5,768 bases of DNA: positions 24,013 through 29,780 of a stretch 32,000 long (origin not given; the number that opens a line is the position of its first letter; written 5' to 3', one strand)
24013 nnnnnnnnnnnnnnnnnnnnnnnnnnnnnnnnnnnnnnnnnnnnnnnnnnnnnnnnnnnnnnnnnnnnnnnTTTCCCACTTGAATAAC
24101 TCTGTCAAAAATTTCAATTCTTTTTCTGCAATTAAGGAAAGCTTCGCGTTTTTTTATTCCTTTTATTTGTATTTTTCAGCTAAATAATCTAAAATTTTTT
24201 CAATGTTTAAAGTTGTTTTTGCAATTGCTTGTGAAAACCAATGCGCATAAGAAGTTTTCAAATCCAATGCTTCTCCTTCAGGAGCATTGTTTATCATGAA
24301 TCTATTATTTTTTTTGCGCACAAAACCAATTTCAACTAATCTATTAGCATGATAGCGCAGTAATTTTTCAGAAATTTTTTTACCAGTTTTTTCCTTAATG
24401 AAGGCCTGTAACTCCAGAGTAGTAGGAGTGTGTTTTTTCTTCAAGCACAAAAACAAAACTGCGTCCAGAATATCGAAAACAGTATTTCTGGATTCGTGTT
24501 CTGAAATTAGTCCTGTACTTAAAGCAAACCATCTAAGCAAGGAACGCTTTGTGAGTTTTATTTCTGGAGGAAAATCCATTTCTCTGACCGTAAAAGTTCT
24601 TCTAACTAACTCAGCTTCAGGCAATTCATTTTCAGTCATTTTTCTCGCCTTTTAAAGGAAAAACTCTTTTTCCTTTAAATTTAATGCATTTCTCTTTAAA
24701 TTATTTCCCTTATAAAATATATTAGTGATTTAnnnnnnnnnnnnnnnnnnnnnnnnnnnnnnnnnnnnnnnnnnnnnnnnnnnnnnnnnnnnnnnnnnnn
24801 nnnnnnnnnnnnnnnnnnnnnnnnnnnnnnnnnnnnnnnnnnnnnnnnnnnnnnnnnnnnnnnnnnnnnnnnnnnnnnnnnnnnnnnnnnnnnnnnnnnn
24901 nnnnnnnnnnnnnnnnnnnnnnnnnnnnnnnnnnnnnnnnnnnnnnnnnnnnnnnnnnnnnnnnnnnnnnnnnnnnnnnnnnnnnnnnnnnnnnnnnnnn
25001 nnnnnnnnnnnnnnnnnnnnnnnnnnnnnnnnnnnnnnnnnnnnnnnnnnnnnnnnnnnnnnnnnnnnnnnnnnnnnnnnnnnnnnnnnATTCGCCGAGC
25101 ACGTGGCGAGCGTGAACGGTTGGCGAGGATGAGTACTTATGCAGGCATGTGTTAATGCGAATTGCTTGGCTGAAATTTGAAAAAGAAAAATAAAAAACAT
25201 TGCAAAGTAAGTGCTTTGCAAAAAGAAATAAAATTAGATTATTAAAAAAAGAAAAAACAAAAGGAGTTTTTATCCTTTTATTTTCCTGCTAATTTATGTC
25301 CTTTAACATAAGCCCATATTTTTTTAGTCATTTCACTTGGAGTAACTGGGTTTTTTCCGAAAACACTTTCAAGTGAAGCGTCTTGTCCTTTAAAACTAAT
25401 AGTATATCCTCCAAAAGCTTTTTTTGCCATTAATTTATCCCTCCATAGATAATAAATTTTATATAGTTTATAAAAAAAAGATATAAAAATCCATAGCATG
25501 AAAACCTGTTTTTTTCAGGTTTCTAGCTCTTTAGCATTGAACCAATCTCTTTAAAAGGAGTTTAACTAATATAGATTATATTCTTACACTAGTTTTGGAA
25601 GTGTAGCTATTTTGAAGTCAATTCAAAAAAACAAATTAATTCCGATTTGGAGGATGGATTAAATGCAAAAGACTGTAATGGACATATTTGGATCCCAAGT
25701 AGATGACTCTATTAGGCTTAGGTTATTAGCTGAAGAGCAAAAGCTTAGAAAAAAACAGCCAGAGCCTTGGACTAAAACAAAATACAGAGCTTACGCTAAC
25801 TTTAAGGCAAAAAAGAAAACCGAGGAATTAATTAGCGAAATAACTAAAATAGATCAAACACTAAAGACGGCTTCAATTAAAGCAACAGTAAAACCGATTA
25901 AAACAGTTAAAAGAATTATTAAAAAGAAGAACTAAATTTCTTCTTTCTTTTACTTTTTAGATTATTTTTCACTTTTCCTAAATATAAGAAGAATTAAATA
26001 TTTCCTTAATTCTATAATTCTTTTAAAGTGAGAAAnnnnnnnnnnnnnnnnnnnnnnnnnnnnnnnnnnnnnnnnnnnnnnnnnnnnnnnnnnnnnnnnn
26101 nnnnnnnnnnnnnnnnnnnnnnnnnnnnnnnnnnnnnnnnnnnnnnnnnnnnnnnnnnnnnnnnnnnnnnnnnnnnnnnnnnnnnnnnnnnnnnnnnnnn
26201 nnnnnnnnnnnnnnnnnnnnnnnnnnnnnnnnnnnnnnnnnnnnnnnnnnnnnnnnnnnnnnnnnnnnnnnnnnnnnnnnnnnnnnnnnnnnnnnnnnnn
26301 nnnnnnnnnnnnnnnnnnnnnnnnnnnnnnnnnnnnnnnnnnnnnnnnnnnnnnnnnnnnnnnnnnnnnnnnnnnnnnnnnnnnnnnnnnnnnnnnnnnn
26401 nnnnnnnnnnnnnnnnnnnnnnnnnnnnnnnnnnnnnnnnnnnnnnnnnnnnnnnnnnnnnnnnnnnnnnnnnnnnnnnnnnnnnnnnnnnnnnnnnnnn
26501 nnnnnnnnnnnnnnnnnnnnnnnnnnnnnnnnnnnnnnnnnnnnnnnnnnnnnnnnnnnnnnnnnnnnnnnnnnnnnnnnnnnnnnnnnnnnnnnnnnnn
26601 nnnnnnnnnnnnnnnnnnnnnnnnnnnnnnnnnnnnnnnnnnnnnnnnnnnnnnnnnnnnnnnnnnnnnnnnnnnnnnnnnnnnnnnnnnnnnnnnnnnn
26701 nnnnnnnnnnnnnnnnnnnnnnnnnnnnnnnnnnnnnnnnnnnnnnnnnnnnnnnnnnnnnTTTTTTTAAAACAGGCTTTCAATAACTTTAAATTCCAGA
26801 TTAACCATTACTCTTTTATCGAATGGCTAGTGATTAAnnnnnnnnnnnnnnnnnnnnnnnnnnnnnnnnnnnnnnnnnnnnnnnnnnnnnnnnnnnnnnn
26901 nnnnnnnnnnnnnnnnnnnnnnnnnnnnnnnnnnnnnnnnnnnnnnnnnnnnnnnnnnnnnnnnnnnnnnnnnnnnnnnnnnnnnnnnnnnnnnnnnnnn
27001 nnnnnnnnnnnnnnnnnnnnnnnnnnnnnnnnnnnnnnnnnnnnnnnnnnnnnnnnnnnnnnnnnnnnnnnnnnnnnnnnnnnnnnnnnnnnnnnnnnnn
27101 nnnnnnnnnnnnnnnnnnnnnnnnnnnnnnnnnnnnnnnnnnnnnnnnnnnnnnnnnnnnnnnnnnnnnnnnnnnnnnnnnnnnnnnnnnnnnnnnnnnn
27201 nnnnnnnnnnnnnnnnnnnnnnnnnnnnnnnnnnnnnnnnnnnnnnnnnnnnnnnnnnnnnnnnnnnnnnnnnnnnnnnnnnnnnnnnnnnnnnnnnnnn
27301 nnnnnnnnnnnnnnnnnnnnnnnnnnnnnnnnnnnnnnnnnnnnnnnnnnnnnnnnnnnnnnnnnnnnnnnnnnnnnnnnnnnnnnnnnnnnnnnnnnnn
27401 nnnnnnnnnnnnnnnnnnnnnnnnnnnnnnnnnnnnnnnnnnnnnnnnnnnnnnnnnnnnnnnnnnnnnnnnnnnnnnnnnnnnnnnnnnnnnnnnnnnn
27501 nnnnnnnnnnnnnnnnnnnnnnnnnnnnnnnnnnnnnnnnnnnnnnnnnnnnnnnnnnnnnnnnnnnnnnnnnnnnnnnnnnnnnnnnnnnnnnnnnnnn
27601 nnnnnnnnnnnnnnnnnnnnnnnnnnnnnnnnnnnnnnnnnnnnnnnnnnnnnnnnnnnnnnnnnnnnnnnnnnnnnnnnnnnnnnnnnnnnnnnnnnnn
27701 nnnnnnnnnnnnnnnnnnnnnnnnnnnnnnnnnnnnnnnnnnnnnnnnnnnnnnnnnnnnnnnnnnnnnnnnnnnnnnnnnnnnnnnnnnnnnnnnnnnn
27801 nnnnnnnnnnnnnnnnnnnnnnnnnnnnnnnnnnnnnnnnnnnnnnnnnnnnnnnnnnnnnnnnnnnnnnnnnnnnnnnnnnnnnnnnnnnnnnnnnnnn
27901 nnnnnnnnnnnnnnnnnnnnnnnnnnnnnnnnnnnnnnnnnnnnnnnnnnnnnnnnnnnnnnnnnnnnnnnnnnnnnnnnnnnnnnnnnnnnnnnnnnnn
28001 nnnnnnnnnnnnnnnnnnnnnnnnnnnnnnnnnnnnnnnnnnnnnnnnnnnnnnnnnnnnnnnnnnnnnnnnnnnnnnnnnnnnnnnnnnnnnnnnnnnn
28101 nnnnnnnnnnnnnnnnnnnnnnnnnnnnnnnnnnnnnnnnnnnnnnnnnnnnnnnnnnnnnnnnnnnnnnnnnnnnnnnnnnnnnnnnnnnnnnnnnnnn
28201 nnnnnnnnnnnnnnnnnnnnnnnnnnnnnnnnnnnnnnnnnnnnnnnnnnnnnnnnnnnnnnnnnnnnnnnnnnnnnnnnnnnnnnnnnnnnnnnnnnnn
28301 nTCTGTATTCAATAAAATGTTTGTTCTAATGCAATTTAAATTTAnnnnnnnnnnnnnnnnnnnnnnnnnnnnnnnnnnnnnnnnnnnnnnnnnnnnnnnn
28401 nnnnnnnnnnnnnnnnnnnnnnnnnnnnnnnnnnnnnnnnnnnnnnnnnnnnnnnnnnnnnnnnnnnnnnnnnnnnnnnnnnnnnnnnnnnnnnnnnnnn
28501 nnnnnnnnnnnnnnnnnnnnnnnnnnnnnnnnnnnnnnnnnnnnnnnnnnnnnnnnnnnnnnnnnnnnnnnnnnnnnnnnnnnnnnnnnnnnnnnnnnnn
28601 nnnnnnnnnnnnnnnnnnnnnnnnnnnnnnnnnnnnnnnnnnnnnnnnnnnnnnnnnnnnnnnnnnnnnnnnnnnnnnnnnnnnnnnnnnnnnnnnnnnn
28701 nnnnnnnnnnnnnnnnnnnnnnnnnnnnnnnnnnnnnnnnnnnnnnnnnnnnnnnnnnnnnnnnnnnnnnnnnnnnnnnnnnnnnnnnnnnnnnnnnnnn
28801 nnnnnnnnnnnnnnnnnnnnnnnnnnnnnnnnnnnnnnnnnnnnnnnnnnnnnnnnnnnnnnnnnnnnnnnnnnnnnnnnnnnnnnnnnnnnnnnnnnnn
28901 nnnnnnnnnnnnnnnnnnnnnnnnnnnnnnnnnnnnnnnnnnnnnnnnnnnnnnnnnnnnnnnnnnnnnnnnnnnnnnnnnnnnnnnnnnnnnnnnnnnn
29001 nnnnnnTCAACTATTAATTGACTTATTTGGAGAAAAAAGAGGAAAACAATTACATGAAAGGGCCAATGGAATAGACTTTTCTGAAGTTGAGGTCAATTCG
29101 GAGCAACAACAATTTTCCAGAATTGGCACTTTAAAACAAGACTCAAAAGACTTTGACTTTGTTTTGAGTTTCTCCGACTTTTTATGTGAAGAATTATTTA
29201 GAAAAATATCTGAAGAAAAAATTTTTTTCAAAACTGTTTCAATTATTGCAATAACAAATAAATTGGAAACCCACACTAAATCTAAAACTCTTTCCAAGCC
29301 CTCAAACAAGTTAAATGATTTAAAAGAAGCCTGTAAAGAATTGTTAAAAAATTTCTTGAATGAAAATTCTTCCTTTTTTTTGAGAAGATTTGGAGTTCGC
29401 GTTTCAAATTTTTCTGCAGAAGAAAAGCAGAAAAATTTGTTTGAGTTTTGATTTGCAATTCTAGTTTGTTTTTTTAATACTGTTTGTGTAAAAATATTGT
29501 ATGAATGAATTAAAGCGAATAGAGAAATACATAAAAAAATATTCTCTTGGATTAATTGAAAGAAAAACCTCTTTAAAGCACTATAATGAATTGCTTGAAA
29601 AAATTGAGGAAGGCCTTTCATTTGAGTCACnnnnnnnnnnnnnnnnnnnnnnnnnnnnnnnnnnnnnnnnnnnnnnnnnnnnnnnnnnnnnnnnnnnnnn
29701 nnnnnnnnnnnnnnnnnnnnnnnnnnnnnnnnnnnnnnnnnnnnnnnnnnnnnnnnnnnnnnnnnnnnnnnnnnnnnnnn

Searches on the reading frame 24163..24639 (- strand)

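Call 6: search_protein_families(library=pfam, proteins=[window:24163-24639:-])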
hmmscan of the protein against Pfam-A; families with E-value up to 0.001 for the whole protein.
window:24163-24639:- (158 aa): 0 families

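Call 18: search_protein_families(library=pfam, proteins=[window:24163-24639:-], max_evalue=10)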
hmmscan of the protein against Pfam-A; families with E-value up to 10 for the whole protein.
window:24163-24639:- (158 aa): 5 families
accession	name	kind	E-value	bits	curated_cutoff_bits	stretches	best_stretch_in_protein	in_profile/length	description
PF08461.16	HTH_12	-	0.0029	18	21.4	1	77-112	19-53/66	Ribonuclease R winged-helix domain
PF10141.14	ssDNA-exonuc_C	-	0.0097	16.1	26.4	1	75-147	120-193/202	Single-strand DNA-specific exonuclease, C terminal domain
PF03070.21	TENA_THI-4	-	0.059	13.6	22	1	129-157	10-38/210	TENA/THI-4/PQQC family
PF23159.1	WH_Rok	-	0.11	13.1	27.6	1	65-90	8-34/58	Repressor Rok winged helix domain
PF22567.2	UBA_9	-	0.22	11.9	27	1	137-153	24-40/43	UBA-like domain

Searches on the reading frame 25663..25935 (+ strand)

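Call 6: search_protein_families(library=pfam, proteins=[window:25663-25935:+])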
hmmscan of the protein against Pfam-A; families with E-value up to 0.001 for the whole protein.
window:25663-25935:+ (90 aa): 0 families

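Call 18: search_protein_families(library=pfam, proteins=[window:25663-25935:+], max_evalue=10)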
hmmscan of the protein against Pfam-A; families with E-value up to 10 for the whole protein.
window:25663-25935:+ (90 aa): 1 family
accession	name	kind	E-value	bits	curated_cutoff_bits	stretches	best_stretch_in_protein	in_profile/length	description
PF14910.11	MMS22L_N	-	0.011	14.7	27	1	4-54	448-500/708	S-phase genomic integrity recombination mediator, N-terminal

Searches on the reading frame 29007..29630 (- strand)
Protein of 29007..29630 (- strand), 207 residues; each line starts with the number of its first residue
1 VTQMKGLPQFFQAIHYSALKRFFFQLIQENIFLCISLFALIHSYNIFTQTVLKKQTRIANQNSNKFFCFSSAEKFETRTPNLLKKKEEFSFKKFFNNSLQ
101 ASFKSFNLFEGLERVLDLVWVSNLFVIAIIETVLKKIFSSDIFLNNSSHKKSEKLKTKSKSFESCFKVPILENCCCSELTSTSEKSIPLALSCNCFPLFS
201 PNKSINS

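Call 7: search_protein_families(library=pfam, proteins=[window:29007-29630:-], max_evalue=0.01)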
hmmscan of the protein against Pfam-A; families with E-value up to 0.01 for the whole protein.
window:29007-29630:- (207 aa): 1 family
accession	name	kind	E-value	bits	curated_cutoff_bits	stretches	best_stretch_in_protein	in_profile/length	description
PF14778.11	ODR4-like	-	0.0094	15.3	24.5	0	128-185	191-253/375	Odorant response abnormal 4-like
